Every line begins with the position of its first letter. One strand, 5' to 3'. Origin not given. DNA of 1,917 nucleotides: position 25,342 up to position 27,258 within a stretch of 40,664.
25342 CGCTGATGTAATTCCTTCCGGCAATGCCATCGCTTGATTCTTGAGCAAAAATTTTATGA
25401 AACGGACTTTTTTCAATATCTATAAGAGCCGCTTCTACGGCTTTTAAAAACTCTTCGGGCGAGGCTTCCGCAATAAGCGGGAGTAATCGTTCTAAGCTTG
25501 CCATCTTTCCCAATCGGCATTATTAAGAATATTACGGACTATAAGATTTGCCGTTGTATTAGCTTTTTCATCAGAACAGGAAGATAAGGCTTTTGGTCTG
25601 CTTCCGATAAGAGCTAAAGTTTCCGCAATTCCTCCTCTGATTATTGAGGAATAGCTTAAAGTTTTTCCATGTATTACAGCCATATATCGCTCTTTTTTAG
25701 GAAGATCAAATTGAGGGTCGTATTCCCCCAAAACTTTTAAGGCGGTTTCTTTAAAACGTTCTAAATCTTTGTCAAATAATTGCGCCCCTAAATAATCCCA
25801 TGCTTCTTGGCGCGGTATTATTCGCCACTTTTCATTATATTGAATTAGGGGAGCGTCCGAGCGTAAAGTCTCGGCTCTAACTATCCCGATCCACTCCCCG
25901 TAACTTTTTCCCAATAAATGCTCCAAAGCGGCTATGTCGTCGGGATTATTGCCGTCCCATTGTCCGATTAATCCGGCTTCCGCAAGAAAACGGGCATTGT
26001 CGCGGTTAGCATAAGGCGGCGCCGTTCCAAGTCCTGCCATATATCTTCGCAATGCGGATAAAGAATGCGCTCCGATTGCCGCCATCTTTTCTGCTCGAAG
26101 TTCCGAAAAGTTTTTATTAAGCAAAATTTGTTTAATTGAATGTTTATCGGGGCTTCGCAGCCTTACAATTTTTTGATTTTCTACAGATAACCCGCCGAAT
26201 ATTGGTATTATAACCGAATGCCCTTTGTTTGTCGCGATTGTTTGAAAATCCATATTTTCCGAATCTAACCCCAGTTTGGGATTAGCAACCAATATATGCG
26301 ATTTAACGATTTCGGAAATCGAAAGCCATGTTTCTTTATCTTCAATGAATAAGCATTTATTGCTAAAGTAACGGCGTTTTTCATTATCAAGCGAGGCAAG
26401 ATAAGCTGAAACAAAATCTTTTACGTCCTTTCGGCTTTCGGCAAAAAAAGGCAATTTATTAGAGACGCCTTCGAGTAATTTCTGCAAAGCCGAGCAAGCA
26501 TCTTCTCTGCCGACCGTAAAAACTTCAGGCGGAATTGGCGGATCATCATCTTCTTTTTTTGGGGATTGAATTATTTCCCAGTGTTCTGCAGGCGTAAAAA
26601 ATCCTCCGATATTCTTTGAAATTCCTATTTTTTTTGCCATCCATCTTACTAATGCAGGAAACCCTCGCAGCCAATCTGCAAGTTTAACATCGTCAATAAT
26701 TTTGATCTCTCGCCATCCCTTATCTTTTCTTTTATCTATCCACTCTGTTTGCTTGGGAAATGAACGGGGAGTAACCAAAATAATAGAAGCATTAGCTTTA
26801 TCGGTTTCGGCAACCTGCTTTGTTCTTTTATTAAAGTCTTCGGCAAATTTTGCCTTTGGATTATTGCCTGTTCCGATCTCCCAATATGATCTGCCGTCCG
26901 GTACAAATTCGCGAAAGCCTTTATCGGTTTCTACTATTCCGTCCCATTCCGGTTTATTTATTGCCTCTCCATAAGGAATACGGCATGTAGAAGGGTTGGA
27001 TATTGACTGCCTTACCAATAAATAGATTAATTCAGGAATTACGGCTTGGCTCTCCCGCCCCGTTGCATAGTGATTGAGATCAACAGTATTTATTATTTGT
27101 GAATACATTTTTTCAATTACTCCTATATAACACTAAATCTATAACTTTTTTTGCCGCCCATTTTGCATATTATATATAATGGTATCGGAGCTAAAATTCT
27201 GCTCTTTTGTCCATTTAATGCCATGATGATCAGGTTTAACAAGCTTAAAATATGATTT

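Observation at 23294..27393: Overlapping pair of large orphan genes (538 aa plus 739 aa): best candidate for an undescribed system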

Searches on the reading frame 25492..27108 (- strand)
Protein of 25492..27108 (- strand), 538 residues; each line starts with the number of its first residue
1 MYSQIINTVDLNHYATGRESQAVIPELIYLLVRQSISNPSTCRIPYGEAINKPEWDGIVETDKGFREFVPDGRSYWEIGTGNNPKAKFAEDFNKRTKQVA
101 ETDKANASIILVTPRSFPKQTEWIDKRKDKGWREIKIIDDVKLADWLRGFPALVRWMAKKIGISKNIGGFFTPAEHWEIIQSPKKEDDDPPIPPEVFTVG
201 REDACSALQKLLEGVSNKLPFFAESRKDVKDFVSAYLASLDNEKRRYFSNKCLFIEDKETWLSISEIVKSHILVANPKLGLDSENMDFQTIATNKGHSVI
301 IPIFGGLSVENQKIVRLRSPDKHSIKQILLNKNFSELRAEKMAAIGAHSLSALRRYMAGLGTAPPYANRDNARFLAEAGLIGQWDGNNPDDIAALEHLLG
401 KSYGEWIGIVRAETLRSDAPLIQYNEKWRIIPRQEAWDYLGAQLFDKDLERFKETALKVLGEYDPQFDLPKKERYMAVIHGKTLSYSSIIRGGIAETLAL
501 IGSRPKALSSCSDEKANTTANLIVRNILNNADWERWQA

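Call 3: search_protein_families(library=pfam, proteins=[window:25492-27108:-], max_evalue=1)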
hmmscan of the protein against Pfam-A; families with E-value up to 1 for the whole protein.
window:25492-27108:- (538 aa): 1 family
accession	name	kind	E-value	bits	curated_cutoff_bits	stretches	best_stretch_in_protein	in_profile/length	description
PF14114.12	DUF4286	-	0.25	12.1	25.8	1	213-256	51-94/100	Domain of unknown function (DUF4286)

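Call 4: search_protein_families(library=padloc, proteins=[window:25492-27108:-], max_evalue=1)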
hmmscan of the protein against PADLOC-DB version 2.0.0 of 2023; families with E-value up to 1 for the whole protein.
window:25492-27108:- (538 aa): 0 families

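Call 5: search_protein_families(library=ncbifam, proteins=[window:25492-27108:-], max_evalue=1)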
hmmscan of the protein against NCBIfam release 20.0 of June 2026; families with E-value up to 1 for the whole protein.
window:25492-27108:- (538 aa): 1 family
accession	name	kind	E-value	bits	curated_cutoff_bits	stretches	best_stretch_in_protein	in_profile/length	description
NF006233.0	PRK08367.1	equivalog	0.019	13.8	625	1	86-161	241-313/394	pyruvate ferredoxin oxidoreductase subunit alpha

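Call 6: search_protein_families(library=phrogs, proteins=[window:25492-27108:-], max_evalue=1)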
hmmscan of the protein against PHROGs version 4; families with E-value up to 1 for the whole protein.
window:25492-27108:- (538 aa): 2 families
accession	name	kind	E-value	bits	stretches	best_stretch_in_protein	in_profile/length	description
phrog_18693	-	unknown function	1.2e-36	126.8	1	6-503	4-489/1258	-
phrog_33820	-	unknown function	0.23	12.8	1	421-454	34-63/71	-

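Call 23: predict_structure(alignment_id=A2)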
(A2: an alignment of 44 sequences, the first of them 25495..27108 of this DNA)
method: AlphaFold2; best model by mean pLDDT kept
length: 538 residues; sequences in the alignment: 44
mean_pLDDT: 84.4   pTM: 0.74
mean pLDDT of the five models: 84.4, 83.7, 82.0, 79.7, 79.1
residues with pLDDT >= 90: 189; 70-90: 292; 50-70: 50; < 50: 7
segments of 3 or more residues with pLDDT < 50: 49-52
pLDDT, mean of each block of 10 residues (from residue 1): 67 83 87 84 65 71 90 89 85 88 91 86 90 92 91 89 75 89 70 90 93 92 85 94 87 91 89 90 81 93 67 80 92 90 84 78 70 82 91 91 81 65 80 67 89 94 87 87 91 90 87 91 87 69
secondary structure, 60 per line:
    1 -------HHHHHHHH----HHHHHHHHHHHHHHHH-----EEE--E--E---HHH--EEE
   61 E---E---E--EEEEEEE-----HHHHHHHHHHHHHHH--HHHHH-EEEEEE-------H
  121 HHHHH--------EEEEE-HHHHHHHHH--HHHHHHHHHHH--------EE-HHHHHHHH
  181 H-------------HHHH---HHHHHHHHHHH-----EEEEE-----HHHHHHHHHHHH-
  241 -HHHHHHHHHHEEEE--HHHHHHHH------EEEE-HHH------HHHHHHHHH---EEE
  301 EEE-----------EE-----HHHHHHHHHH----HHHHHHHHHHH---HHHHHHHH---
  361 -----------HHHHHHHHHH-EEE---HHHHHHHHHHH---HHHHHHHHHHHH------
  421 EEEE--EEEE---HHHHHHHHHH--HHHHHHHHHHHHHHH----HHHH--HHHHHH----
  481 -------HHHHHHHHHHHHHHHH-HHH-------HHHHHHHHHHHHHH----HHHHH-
elements in order: H8-15 H20-35 E41-43 E58-61 E72-78 H84-98 H101-105 E107-112 H120-125 E134-138 H140-148 H151-161 H173-181 H195-198 H202-212 E218-222 H228-239 H242-251 E252-255 H258-265 E272-275 H286-294 E298-303 H322-331 H336-346 H350-357 H372-381 E383-385 H389-399 H403-414 E421-424 E427-430 H434-443 H446-460 H465-468 H471-476 H488-503 H515-528 H533-537

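Call 28: fold_search(model_id=the predicted structure, library=pdb)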
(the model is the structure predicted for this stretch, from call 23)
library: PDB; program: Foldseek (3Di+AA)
matches with E <= 10: 922; with E <= 0.001: 6
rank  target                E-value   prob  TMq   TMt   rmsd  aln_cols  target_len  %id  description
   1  8dgf_A                7.3e-07  1.00  0.26  0.13  15.7       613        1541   11  Avs4 bound to phage PhiV-1 portal (released 2022-08-03)
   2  8dgf_B                3.1e-06  1.00  0.24  0.11  18.1       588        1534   11  Avs4 bound to phage PhiV-1 portal (released 2022-08-03)
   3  8bob_C                1.1e-04  0.99  0.19  0.24  18.5       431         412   13  Structural basis for negative regulation of the maltose system (released 2023-10-18)
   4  9jap_A                1.4e-04  0.99  0.24  0.18  16.3       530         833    9  Helical structure of EfAvs5(SIR2-STAND) (released 2025-03-19)
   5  7tfj_E                5.7e-04  1.00  0.23  0.34  15.4       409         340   10  Atomic model of S. cerevisiae clamp-clamp loader complex PCNA-RFC bound to DNA with a closed clamp ring (released 2022-11-16)
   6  7u19_D                9.1e-04  1.00  0.24  0.35  17.7       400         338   13  RFC:PCNA bound to nicked DNA (released 2022-07-06)
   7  7tfl_C                1.1e-03  0.99  0.22  0.33  14.8       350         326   12  Atomic model of S. cerevisiae clamp loader RFC bound to DNA (released 2022-11-16)
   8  7sgz_D                1.1e-03  0.99  0.23  0.34  17.5       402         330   12  Structure of the yeast Rad24-RFC loader bound to DNA and the closed 9-1-1 clamp (released 2022-03-23)
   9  3shf                  1.2e-03  0.97  0.21  0.12  18.6       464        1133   12  Crystal structure of the R265S mutant of full-length murine Apaf-1 (released 2011-08-24)
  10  8zwo_E                1.3e-03  1.00  0.25  0.36  14.1       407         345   11  Structure of CTF18-PCNA with ATP (released 2025-06-18)
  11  8umt_D                1.3e-03  0.99  0.24  0.36  14.7       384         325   11  Atomic model of the human CTF18-RFC-PCNA binary complex in the three-subunit binding state (state 2) (released 2024-05-08)
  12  8tw7_2                1.3e-03  0.99  0.25  0.36  17.5       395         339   13  Cryo-EM structure of S. cerevisiae Ctf18-RFC-PCNA complex in Apo state conformation I (released 2024-09-04)
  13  7tib_D                1.6e-03  0.99  0.25  0.36  17.1       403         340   13  Structure of the yeast clamp loader (Replication Factor C RFC) bound to the open sliding clamp (Proliferating Cell Nuc (released 2022-02-16)
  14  8h3h_A                1.6e-03  0.97  0.22  0.22  16.6       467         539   10  Human ATAD2 Walker B mutant, ATP state (released 2023-10-18)
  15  5wc2                  1.6e-03  0.97  0.22  0.28  14.6       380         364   10  Crystal Structure of ADP-bound human TRIP13 (released 2018-04-25)
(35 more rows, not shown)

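Call 38: find_homologous_proteins(query=window:25495-27108:-, max_evalue=0.001)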
Query window:25495-27108:- (538 aa): 76 proteins with E <= 0.001 among 8000 candidates.
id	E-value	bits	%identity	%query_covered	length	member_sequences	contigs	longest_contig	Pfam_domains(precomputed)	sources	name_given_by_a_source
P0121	0.0e+0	1236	100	100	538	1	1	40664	-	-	-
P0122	9.4e-198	676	56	99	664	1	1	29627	-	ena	-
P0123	4.6e-197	674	55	100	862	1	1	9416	-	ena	-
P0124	1.1e-193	663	53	100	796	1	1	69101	-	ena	-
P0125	2.6e-192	658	53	100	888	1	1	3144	-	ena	-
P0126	4.9e-190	651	54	99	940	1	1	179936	-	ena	-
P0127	7.1e-189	647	52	99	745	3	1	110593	-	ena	-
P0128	1.3e-187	643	53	100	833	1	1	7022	-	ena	-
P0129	4.6e-187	641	53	99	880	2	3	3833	-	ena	-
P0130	1.5e-186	639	53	100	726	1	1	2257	-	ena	-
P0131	6.1e-186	637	52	99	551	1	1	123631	-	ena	-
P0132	6.5e-186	637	52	99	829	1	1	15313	-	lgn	-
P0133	2.1e-185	635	53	99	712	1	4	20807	-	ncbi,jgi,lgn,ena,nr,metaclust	ncbi:MAG: hypothetical protein OXC09_06745 [Truepera sp.]|nr:hypothetical protein [Truepera sp.]|met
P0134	2.0e-176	606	49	99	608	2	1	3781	-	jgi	-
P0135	2.2e-167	576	48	99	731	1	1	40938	-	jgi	jgi:hypothetical protein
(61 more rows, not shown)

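Call 56: search_protein_representatives(alignment_id=A5)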
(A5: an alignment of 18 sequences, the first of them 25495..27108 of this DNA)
Query: 18 sequences, 707 profile positions. Proteins with E-value up to 0.001 (for the whole library): 6065; up to 1e-10: 5134; up to 1e-30: 3507. The best 150 are listed.
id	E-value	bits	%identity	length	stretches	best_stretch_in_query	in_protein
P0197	2.1e-289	978.1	-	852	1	1-704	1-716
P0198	3.9e-287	970.7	-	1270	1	4-704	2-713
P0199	6.8e-279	943.4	-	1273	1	4-704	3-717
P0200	1.7e-273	925.6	-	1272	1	3-705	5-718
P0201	2.0e-266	902.2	-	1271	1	1-704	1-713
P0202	5.0e-263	890.9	-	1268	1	2-704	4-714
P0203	2.0e-258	875.7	-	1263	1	2-705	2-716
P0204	8.3e-257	870.4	-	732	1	3-692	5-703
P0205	1.2e-256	869.9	-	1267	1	3-703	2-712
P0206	2.2e-256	869.0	-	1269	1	3-704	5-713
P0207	8.2e-254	860.5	-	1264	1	4-704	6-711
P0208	1.1e-253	860.1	-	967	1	3-704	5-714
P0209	8.2e-253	857.2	-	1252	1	15-702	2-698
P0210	1.3e-248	843.3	-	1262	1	4-704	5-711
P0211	4.5e-247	838.2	-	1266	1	3-705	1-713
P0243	8.9e-215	731.5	-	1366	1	3-704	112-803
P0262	1.5e-197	674.5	-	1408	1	5-704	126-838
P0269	3.6e-194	663.4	-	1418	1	168-703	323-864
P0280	3.3e-189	647.0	-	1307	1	3-692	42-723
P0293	4.2e-187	640.0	-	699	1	156-658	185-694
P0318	2.1e-180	617.8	-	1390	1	4-702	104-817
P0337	5.6e-178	609.8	-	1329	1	3-698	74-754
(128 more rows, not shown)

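Call 59: search_protein_families(library=pfam, proteins=[P0269, P0293, P0243, P0262, P0318, P0280, P0337], max_evalue=0.01)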
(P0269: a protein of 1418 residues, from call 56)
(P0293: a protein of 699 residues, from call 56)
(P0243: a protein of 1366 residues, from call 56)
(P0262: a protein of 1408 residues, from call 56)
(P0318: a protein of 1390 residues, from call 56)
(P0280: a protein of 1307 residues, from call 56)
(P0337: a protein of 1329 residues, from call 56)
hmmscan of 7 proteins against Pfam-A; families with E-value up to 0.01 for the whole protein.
P0269 (1418 aa): 1 family
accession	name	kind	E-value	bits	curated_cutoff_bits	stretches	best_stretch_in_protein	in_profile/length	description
PF00149.33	Metallophos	-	2.1e-08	35.3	21.5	1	16-237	15-190/191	Calcineurin-like phosphoesterase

P0293 (699 aa): 0 families

P0243 (1366 aa): 1 family
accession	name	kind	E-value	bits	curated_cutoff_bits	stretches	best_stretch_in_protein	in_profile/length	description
PF13560.12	HTH_31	-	6.6e-07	30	27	1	6-62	1-56/64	Helix-turn-helix domain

P0262 (1408 aa): 1 family
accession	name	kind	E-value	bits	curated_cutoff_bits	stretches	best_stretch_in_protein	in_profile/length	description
PF13560.12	HTH_31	-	2.3e-07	31.5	27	1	17-75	1-58/64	Helix-turn-helix domain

P0318 (1390 aa): 3 families
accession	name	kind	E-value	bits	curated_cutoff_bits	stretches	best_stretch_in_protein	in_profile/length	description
PF13560.12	HTH_31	-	1.2e-08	35.5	27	1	16-69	2-57/64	Helix-turn-helix domain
PF01381.28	HTH_3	-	9.5e-06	26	23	1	20-52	1-33/55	Helix-turn-helix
PF12844.13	HTH_19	-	0.00025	21.3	30.2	1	17-70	1-49/64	Helix-turn-helix domain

P0280 (1307 aa): 0 families

P0337 (1329 aa): 5 families
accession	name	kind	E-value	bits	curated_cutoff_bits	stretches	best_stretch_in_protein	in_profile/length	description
PF01381.28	HTH_3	-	3.6e-10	40.2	23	1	9-55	2-48/55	Helix-turn-helix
PF13560.12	HTH_31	-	4.4e-07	30.6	27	1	9-51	7-50/64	Helix-turn-helix domain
PF13443.12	HTH_26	-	0.00086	19.9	22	0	13-55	7-50/63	Cro/C1-type HTH DNA-binding domain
PF12844.13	HTH_19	-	0.0013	19.1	30.2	1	9-56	5-52/64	Helix-turn-helix domain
PF13412.12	HTH_24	-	0.0045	17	21.9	0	9-34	10-35/48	Winged helix-turn-helix DNA-binding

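Call 70: search_protein_families(library=pfam, alignment_id=A6, max_evalue=10)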
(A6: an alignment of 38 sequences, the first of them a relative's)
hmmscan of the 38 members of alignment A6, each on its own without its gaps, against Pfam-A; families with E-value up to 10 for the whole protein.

A. member 1, P0198 (1270 aa): 1 family
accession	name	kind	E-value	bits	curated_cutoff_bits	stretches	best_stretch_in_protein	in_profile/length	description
PF17573.8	GA-like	-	0.22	11.9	25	1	1011-1042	15-47/50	GA-like domain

B. families by the number of members that match (of 38 scanned): 29 families (the first 25 are shown)
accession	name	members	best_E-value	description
PF01381.28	HTH_3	8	3.6e-10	Helix-turn-helix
PF13560.12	HTH_31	8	2.6e-09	Helix-turn-helix domain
PF12844.13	HTH_19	6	2.7e-05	Helix-turn-helix domain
PF13443.12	HTH_26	1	0.00086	Cro/C1-type HTH DNA-binding domain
PF13412.12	HTH_24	1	0.0045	Winged helix-turn-helix DNA-binding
PF22915.1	ARMH5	1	0.012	Armadillo-like helical domain-containing protein 5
PF13744.12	HTH_37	1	0.034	Helix-turn-helix domain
PF12802.13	MarR_2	1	0.041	MarR family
PF13646.12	HEAT_2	1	0.052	HEAT repeats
PF17383.7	kleA_kleC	1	0.055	Uncharacterized KorC regulated protein A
PF24821.1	DUF7711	1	0.073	Domain of unknown function (DUF7711)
PF03878.20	YIF1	1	0.078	YIF1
PF04560.25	RNA_pol_Rpb2_7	1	0.081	RNA polymerase Rpb2, domain 7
PF20058.4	DUF6457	1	0.084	Domain of unknown function (DUF6457)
PF20811.2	PARG_cat_N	1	0.099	Poly (ADP-ribose) glycohydrolase (PARG), helical domain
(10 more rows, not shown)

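Call 71: fold_search(model_id=the predicted structure, library=viral)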
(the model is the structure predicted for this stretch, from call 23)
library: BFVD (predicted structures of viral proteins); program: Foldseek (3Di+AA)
matches with E <= 10: 626; with E <= 0.001: 3
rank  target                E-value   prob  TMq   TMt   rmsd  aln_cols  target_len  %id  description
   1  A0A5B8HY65            3.2e-05  1.00  0.22  0.33  15.0       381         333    9  Uncharacterized protein [Mimiviridae sp. ChoanoV1]
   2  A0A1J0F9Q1            1.5e-04  1.00  0.26  0.30  12.4       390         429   13  (no name in the UniProt tables at hand)
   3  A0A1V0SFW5            7.2e-04  0.96  0.23  0.26  20.2       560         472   10  Replication factor C small subunit [Hokovirus HKV1]
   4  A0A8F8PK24            1.1e-03  0.98  0.23  0.32  16.0       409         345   12  Replication factor C clamp loader [Clandestinovirus]
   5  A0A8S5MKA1            2.4e-03  0.72  0.16  0.23  14.8       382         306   12  DNA-directed DNA polymerase [Siphoviridae sp. ctrpg19]
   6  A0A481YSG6            2.9e-03  0.96  0.22  0.25  13.7       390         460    9  Ankyrin repeat protein [Marseillevirus LCMAC102]
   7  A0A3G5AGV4            3.2e-03  0.92  0.19  0.25  18.5       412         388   11  Replication factor C small subunit [Sylvanvirus sp.]
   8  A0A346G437            5.4e-03  0.84  0.21  0.29  15.4       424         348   15  (no name in the UniProt tables at hand)
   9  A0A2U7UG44            7.0e-03  0.93  0.22  0.28  16.1       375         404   14  Replication factor C subunit [Pandoravirus macleodensis]
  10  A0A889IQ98            8.2e-03  0.84  0.21  0.29  19.6       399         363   11  (no name in the UniProt tables at hand)
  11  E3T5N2                8.6e-03  0.87  0.22  0.32  16.4       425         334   10  Putative replication factor C subunit [Cafeteria roenbergensis virus (strain BV-PW1)]
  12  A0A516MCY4            1.1e-02  0.95  0.23  0.37  16.5       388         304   12  (no name in the UniProt tables at hand)
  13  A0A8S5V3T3            1.1e-02  0.85  0.23  0.17  14.2       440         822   12  NLR family CARD domain-containing protein-inhibition, Muti-domain, Innate Immunity, Phosphorylation [Siphoviridae sp. cteDy1]
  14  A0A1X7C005            1.1e-02  0.66  0.17  0.08  20.7       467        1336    7  (no name in the UniProt tables at hand)
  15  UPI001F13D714         1.5e-02  1.00  0.23  0.28   6.0       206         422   11  (no name look-up for this kind of identifier)
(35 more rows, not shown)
